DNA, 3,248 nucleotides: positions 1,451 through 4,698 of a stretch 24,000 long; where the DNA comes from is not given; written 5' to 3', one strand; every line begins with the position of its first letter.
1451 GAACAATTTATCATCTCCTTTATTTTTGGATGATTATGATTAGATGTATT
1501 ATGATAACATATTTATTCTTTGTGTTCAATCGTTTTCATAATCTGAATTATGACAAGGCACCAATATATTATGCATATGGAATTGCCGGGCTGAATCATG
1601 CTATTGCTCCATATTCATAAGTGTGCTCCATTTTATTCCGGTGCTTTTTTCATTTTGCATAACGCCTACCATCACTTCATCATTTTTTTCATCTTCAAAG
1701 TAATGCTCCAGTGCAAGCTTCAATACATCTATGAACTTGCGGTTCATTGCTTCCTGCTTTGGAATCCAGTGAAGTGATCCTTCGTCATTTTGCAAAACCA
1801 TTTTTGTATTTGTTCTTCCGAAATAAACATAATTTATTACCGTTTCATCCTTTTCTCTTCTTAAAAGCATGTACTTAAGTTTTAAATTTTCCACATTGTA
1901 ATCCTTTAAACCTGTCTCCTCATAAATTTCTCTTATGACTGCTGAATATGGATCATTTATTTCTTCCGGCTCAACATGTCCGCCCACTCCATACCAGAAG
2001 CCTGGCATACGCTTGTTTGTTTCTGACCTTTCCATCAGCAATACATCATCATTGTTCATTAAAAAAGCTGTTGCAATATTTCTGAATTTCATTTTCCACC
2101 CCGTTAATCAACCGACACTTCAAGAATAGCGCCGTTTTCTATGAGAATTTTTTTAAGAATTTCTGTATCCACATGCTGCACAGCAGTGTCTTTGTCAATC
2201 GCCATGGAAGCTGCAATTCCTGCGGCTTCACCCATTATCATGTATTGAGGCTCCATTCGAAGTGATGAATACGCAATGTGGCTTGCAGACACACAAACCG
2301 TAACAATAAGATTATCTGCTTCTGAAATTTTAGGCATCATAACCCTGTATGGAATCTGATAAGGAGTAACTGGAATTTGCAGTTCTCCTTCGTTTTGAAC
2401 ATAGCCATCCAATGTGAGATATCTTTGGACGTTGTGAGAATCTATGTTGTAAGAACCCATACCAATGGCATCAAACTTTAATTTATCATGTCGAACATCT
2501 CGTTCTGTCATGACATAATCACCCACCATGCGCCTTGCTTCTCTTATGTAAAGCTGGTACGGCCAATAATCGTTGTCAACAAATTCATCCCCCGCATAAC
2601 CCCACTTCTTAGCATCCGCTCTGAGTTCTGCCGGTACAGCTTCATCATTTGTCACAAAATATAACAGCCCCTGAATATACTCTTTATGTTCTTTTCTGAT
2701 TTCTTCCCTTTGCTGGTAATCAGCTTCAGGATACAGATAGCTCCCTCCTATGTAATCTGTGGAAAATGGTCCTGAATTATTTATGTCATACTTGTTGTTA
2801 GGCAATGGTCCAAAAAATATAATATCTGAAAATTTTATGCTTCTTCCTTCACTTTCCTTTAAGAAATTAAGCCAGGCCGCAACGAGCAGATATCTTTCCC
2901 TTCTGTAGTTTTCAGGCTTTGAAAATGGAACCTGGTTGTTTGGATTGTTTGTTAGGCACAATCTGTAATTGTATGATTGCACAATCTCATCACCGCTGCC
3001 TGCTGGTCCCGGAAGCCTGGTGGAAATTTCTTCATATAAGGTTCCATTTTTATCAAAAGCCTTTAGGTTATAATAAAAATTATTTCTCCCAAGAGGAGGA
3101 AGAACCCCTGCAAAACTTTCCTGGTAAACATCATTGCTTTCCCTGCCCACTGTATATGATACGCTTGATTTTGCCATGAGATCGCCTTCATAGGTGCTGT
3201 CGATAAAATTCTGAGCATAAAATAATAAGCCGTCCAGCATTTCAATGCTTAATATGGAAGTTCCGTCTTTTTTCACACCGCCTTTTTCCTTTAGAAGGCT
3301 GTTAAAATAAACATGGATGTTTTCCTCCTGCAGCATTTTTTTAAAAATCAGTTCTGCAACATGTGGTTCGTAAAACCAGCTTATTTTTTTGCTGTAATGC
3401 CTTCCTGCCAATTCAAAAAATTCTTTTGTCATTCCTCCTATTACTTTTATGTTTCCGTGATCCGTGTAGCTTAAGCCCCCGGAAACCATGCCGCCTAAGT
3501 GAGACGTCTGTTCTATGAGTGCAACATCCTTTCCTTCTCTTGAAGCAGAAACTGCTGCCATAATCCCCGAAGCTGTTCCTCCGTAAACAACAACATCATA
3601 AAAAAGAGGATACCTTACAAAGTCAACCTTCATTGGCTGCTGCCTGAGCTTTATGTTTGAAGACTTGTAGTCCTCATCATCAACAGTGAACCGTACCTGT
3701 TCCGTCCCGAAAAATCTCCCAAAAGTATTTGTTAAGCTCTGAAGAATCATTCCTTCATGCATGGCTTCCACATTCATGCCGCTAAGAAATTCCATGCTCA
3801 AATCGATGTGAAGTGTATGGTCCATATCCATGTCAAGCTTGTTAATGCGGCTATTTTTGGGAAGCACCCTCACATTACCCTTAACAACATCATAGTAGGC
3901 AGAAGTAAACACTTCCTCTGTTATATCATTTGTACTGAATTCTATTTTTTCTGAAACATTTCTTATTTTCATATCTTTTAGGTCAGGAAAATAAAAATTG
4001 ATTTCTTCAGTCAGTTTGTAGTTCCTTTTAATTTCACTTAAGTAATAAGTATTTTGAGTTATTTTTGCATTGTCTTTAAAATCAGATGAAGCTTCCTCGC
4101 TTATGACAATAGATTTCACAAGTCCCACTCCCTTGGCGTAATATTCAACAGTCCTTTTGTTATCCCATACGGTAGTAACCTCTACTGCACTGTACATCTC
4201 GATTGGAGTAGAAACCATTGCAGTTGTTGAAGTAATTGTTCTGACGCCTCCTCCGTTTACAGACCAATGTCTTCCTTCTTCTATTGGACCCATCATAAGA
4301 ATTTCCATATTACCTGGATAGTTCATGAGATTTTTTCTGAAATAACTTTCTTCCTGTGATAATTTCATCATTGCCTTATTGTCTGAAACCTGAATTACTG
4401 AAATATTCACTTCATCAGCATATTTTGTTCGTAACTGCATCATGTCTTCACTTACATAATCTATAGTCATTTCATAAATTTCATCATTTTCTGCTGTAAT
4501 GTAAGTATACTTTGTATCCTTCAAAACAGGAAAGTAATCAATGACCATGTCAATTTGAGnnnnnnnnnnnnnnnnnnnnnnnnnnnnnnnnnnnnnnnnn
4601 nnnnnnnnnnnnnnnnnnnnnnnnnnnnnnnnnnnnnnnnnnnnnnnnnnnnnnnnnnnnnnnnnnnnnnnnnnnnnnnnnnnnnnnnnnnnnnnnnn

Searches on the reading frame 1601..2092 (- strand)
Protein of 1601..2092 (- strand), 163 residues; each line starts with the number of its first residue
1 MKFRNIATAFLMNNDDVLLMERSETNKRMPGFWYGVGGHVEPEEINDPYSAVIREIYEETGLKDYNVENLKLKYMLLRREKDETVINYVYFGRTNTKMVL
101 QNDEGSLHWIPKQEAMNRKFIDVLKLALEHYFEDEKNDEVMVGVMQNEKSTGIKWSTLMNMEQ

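Call 6: search_protein_families(library=pfam, proteins=[window:1601-2092:-])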
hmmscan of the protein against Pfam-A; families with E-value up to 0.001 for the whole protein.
window:1601-2092:- (163 aa): 1 family
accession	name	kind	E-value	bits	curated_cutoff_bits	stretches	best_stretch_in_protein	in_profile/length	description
PF00293.34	NUDIX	-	2.7e-16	60.2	21.1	1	4-117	3-120/134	NUDIX domain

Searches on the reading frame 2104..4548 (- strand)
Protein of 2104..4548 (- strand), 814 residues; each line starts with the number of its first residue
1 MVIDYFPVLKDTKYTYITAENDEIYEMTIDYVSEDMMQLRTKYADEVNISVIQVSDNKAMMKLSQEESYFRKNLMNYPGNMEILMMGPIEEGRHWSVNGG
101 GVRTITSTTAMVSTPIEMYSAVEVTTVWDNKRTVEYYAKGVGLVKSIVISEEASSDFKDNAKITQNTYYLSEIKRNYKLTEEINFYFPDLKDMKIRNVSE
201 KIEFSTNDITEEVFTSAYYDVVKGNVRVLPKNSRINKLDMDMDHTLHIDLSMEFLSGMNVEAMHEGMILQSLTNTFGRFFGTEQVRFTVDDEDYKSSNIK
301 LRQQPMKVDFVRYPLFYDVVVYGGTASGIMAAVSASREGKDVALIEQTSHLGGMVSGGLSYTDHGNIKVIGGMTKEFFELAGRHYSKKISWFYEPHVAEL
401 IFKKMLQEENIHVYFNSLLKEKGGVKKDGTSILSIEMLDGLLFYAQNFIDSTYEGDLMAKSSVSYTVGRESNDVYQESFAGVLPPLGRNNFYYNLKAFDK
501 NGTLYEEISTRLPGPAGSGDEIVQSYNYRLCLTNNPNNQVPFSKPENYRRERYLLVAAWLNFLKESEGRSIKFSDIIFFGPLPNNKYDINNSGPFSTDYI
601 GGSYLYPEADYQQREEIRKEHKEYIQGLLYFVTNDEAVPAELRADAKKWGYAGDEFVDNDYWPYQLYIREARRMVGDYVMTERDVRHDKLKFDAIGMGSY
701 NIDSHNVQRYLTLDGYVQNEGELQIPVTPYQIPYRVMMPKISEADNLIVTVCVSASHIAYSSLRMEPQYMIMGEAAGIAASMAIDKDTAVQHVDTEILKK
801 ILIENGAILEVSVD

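Call 6: search_protein_families(library=pfam, proteins=[window:2104-4548:-])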
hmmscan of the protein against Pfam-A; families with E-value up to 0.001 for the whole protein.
window:2104-4548:- (814 aa): 5 families
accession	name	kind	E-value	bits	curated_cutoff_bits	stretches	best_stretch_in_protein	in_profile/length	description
PF12831.13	FAD_oxidored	-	2.6e-106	356.8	27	1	318-802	1-416/416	FAD dependent oxidoreductase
PF10646.14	Germane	-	2.2e-10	41.6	23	1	185-293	2-115/117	Sporulation and spore germination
PF03486.20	HI0933_like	-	1.9e-05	24.7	50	1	318-353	2-37/244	HI0933-like protein Rossmann domain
PF13450.12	NAD_binding_8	-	0.00046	20.8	21.9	0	323-356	3-36/68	NAD(P)-binding Rossmann-like domain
PF00890.30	FAD_binding_2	-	0.0005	19.8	20.4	1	318-353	1-36/414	FAD binding domain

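Call 8: search_protein_families(library=ncbifam, proteins=[window:2104-4548:-], max_evalue=0.01)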
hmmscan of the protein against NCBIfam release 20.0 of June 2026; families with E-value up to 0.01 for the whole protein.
window:2104-4548:- (814 aa): 26 families (the best 25 are shown)
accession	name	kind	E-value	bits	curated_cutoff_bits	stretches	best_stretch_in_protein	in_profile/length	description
NF009476.0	PRK12839.1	equivalog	3.2e-06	25.6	940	1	316-368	8-62/572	FAD-dependent oxidoreductase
NF053677.1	Desat2ChcC2Cyan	equivalog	2.6e-05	22.8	900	1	317-363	1-49/558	4-oxocyclohex-2-ene-1-carboxylate 5-dehydrogenase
NF053676.1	4oxCHCAChcC1Cy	equivalog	2.7e-05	22.8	1000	1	317-363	2-50/528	4-oxocyclohexanecarboxylate 2-dehydrogenase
NF004789.0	PRK06134.1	subfamily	2.8e-05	22.9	747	1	317-374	13-72/581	FAD-dependent oxidoreductase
NF003585.0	PRK05249.1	equivalog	6.1e-05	21.8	465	1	317-354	7-44/464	Si-specific NAD(P)(+) transhydrogenase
TIGR00275.1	TIGR00275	subfamily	7.6e-05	21.7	183.8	1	319-352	1-34/401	aminoacetone oxidase family FAD-binding enzyme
NF053717.1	VnlPnlRedVprA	equivalog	9.6e-05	21.4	600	1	317-354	7-44/481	vinyl phenol reductase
TIGR01350.1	lipoamide_DH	equivalog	0.00016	20.5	408.8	1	317-354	2-38/461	dihydrolipoyl dehydrogenase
NF009478.0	PRK12844.1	equivalog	0.00032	19.1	789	1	316-358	8-52/559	3-ketosteroid-delta-1-dehydrogenase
NF005882.1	PRK07843.1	equivalog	0.00045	18.8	788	1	317-355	2-40/547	3-oxosteroid 1-dehydrogenase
TIGR02032.1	GG-red-SF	subfamily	0.00047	19.9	158.8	1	317-355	1-39/297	geranylgeranyl reductase family protein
TIGR03997.1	mycofact_OYE_2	equivalog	0.00047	18.7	793.15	1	318-358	381-421/645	mycofactocin system FadH/OYE family oxidoreductase 2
NF005512.0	PRK07121.1-5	subfamily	0.00056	18.6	812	1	317-364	22-71/489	FAD-binding protein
TIGR01372.1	soxA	subfamily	0.00056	17.8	1164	1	315-355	167-207/996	sarcosine oxidase subunit alpha family protein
NF009477.0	PRK12843.1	equivalog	0.0011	17.5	758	1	317-355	17-55/578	FAD-dependent oxidoreductase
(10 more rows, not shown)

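Call 12: find_related_loci(query=window:2104-4548:-, collection=genome_contigs, flank=10000)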
Query window:2104-4548:- (814 aa) in genome_contigs; peptide patterns used: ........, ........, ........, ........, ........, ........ (x = any residue, [..] = any of these).
124 stretches matched a pattern; 108 encode a relative of the query (tblastn E <= 1e-3); the best 80 are kept; 80 distinct loci.
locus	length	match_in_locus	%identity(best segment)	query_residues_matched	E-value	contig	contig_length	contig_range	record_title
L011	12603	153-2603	87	1-814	0e+0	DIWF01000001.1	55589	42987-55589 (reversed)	MAG TPA_asm: Firmicutes bacterium UBA6113 UBA6113_contig_18840, whole genome shotgun sequence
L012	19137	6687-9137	86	1-814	0e+0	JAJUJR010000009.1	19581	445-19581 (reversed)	MAG: Sedimentibacter sp. isolate bin122 k141_726305_length_19581_cov_62.0000, whole genome shotgun sequence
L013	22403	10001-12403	54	4-810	0e+0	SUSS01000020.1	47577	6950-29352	Tissierella creatinini strain BN11 NODE_20_length_47577_cov_1301.369555, whole genome shotgun sequence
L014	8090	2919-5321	54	4-810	0e+0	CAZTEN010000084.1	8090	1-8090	MAG TPA_asm: uncultured Tissierella sp. isolate SRP192927_co1_64 genome assembly, contig: NODE_23264_length_8090_cov_3.5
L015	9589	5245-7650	54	4-810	0e+0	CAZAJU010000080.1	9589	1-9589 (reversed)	MAG TPA_asm: uncultured Tissierella sp. isolate SRP192927_co5_32 genome assembly, contig: NODE_12513_length_9589_cov_12.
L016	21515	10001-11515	55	311-811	0e+0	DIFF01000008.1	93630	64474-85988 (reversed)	MAG TPA_asm: Peptococcaceae bacterium UBA5755 UBA5755_contig_13256, whole genome shotgun sequence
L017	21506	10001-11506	50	314-810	2e-162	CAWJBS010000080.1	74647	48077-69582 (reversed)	MAG: Bryobacterales bacterium isolate MFD04780.bin.2.106 genome assembly, contig: contig_28761, whole genome shotgun seq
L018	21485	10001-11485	52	317-810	5e-161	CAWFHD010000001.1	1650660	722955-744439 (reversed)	MAG: uncultured Solibacteraceae bacterium isolate MFD04967.bin.1.230 genome assembly, contig: contig_23008, whole genome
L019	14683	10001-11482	52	317-810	9e-161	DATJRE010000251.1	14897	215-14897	MAG TPA_asm: Bryobacteraceae bacterium isolate SMAG_U14959 k141_3884452, whole genome shotgun sequence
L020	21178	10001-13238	50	317-810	1e-159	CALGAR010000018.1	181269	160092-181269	MAG TPA_asm: uncultured Bryobacterales bacterium isolate SRR4028140_bin.15_CONCOCT_v1.1_MAG genome assembly, contig: ERZ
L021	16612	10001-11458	49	317-809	4e-158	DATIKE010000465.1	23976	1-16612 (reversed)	MAG TPA_asm: Phycisphaerae bacterium isolate SMAG_U15710 k141_155330, whole genome shotgun sequence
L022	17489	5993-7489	49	318-811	1e-157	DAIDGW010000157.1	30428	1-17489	MAG TPA_asm: Acidobacteriaceae bacterium isolate clean331 k141_428999, whole genome shotgun sequence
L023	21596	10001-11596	47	291-809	3e-157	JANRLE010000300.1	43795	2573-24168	MAG: Bryobacteraceae bacterium isolate bins.48 k141_678299, whole genome shotgun sequence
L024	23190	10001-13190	54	316-811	2e-170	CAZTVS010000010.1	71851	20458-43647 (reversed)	MAG TPA_asm: uncultured Acidobacteriota bacterium isolate binchicken_co20_43 genome assembly, contig: NODE_958_length_71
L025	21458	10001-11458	49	317-809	5e-156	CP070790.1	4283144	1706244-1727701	MAG: Planctomycetota bacterium isolate bin1449 chromosome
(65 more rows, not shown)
